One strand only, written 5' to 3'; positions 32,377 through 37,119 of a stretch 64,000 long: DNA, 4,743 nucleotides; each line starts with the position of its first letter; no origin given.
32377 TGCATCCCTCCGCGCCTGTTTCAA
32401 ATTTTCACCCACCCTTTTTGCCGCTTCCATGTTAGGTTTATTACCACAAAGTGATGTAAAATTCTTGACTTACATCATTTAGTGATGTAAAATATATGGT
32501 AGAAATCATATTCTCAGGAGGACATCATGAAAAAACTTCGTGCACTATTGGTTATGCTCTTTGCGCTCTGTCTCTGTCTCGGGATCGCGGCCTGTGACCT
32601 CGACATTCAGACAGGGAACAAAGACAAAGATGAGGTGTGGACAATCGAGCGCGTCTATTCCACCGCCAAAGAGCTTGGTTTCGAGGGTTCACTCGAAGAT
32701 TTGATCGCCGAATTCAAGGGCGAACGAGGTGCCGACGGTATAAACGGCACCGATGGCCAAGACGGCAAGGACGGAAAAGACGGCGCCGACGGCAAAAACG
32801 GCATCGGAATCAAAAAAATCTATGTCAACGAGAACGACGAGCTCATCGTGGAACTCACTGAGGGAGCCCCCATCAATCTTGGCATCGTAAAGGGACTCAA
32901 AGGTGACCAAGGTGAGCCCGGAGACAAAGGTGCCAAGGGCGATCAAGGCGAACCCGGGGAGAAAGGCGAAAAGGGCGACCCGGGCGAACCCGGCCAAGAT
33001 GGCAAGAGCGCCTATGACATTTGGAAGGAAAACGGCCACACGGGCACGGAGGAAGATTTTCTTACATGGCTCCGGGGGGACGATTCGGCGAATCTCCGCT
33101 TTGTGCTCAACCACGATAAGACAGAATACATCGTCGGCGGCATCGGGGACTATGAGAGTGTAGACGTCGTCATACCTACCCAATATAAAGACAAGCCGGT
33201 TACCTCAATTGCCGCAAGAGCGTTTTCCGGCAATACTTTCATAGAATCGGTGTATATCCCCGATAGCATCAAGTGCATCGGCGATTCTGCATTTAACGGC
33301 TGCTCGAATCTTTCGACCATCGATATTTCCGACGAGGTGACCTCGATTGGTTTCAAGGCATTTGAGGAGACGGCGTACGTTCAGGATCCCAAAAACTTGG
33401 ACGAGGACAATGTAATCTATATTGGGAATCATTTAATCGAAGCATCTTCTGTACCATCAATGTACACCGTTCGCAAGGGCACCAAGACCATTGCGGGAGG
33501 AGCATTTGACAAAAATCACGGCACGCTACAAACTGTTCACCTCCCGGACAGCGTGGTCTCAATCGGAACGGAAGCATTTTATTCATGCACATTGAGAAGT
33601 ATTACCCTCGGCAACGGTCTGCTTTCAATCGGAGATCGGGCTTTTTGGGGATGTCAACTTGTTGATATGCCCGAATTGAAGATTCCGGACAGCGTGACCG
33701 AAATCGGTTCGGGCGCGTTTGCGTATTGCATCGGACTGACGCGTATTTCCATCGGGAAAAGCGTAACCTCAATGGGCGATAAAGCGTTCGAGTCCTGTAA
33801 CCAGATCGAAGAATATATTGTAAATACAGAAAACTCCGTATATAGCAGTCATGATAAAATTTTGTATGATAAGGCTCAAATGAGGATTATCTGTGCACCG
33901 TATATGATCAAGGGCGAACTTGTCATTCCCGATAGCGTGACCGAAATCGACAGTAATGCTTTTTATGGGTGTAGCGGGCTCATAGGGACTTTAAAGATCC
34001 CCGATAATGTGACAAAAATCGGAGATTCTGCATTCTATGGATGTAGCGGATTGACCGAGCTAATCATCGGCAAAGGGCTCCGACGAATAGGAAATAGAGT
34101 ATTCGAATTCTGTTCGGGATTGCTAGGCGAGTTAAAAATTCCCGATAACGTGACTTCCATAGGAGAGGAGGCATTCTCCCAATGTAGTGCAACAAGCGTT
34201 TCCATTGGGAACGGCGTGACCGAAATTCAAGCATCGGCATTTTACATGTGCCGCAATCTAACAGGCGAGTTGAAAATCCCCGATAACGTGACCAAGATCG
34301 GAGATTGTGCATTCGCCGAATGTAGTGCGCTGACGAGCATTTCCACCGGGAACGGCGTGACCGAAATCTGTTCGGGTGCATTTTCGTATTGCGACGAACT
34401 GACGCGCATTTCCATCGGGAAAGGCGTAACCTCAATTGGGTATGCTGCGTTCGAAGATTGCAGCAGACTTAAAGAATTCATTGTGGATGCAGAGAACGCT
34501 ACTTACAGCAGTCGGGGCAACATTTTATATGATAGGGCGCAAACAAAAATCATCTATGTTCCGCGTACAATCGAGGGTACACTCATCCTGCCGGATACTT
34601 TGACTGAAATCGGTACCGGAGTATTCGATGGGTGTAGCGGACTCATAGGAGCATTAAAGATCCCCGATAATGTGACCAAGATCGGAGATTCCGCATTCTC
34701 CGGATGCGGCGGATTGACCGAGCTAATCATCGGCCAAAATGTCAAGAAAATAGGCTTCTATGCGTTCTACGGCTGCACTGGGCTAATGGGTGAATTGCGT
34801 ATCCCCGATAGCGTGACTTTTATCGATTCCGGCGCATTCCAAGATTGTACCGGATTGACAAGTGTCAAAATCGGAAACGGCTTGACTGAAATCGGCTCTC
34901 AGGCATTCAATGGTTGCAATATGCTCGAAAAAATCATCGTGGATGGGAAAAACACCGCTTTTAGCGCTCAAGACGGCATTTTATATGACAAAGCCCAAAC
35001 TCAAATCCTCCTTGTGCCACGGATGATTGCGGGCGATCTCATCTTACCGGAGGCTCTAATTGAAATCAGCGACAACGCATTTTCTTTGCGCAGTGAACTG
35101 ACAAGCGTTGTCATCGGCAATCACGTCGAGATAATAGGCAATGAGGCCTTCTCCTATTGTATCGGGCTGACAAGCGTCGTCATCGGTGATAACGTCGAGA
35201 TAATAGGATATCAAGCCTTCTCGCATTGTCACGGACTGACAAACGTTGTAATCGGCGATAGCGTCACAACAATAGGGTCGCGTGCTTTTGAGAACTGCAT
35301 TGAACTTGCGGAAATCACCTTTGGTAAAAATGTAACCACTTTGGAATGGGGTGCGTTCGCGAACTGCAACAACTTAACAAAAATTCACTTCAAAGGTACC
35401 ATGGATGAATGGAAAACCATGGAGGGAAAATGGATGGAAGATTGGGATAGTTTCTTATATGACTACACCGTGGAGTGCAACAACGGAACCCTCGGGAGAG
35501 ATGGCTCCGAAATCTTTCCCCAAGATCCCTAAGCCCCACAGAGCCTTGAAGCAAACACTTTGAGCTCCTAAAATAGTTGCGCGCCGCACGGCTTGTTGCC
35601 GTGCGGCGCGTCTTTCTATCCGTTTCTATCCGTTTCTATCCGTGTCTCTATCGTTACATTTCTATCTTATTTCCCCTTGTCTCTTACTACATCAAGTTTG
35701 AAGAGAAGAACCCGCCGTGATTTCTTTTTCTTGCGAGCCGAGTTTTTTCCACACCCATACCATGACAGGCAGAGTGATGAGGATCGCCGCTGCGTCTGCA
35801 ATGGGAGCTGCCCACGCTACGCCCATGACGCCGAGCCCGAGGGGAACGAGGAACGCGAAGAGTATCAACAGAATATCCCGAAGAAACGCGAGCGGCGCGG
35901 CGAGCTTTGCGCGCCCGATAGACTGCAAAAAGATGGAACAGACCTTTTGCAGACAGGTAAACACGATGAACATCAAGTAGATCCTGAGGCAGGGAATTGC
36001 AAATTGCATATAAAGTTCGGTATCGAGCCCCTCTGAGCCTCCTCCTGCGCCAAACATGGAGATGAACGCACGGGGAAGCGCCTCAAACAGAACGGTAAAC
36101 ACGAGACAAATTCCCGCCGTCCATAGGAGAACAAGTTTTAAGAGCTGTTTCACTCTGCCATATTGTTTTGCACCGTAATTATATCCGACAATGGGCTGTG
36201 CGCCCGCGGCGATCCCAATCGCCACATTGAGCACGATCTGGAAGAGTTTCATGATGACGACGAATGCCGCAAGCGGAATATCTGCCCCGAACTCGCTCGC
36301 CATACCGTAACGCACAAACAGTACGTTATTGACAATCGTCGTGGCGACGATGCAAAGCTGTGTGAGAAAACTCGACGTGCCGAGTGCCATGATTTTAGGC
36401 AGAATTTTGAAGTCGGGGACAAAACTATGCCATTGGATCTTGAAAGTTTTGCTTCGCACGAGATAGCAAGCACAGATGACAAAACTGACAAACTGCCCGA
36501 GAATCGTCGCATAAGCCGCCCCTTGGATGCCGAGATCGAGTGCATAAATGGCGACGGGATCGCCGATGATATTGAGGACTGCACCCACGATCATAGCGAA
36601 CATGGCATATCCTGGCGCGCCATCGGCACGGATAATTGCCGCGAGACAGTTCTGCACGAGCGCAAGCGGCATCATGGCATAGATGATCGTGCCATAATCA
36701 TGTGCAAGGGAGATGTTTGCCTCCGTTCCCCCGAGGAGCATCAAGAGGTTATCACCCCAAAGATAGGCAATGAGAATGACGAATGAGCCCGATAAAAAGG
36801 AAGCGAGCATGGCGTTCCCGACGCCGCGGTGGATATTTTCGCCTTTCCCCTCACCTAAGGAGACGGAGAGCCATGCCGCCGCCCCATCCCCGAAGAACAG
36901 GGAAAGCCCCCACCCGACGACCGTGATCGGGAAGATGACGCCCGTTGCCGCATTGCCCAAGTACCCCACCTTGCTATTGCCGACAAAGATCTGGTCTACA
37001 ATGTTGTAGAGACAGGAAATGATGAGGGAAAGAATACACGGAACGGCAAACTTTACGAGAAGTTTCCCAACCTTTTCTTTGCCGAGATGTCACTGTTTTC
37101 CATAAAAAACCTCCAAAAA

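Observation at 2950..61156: Hyper-abundant word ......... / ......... (extended YACC-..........-S) in 3' UTRs and, always in one reading frame, inside unrelated genes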

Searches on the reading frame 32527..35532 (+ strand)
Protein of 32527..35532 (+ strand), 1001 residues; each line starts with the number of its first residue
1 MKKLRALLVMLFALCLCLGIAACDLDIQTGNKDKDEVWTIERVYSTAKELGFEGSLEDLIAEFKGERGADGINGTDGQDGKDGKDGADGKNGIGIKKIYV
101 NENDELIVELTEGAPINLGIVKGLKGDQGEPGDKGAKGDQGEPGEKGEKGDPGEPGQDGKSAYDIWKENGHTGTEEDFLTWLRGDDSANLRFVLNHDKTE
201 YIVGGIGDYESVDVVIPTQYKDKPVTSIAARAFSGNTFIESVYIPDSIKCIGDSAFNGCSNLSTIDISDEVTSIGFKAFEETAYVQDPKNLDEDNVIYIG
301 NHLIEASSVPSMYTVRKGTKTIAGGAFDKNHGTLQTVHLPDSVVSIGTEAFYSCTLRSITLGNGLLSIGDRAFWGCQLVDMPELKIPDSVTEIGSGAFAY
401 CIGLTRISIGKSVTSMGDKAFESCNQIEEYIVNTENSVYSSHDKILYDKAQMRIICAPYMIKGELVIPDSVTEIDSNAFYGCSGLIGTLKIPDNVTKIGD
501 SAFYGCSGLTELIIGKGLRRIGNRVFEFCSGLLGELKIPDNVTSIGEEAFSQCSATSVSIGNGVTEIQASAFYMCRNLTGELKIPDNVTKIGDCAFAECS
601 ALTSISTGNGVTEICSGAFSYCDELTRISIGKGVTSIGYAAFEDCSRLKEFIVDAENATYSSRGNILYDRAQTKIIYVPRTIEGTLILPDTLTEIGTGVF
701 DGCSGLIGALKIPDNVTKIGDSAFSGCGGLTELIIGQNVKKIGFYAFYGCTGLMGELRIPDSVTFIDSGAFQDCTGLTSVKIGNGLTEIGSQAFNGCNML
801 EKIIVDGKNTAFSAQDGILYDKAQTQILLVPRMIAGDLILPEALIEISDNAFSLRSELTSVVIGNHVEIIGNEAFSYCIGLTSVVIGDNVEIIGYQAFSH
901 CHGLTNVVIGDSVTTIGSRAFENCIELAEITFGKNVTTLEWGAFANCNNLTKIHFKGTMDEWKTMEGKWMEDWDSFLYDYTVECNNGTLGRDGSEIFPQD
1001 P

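Call 33: search_protein_families(library=pfam, proteins=[window:32527-35532:+])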
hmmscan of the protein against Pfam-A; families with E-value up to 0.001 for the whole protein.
window:32527-35532:+ (1001 aa): 3 families
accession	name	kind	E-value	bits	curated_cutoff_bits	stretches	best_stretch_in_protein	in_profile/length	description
PF13306.12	LRR_5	-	6.8e-153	501.6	27.7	7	846-962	2-115/127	BspA type Leucine rich repeat region (6 copies)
PF13855.12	LRR_8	-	3.6e-23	81.5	27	0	913-954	13-55/61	Leucine rich repeat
PF01391.23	Collagen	-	3.5e-11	43.1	27.2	1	123-160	7-44/60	Collagen triple helix repeat (20 copies)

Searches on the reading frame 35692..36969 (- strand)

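Call 33: search_protein_families(library=pfam, proteins=[window:35692-36969:-])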
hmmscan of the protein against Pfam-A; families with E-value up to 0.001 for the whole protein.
window:35692-36969:- (425 aa): 1 family
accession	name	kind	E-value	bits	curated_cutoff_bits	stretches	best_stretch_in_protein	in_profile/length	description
PF01554.23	MatE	-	7.3e-28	97.7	24.9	2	210-373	6-160/161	MatE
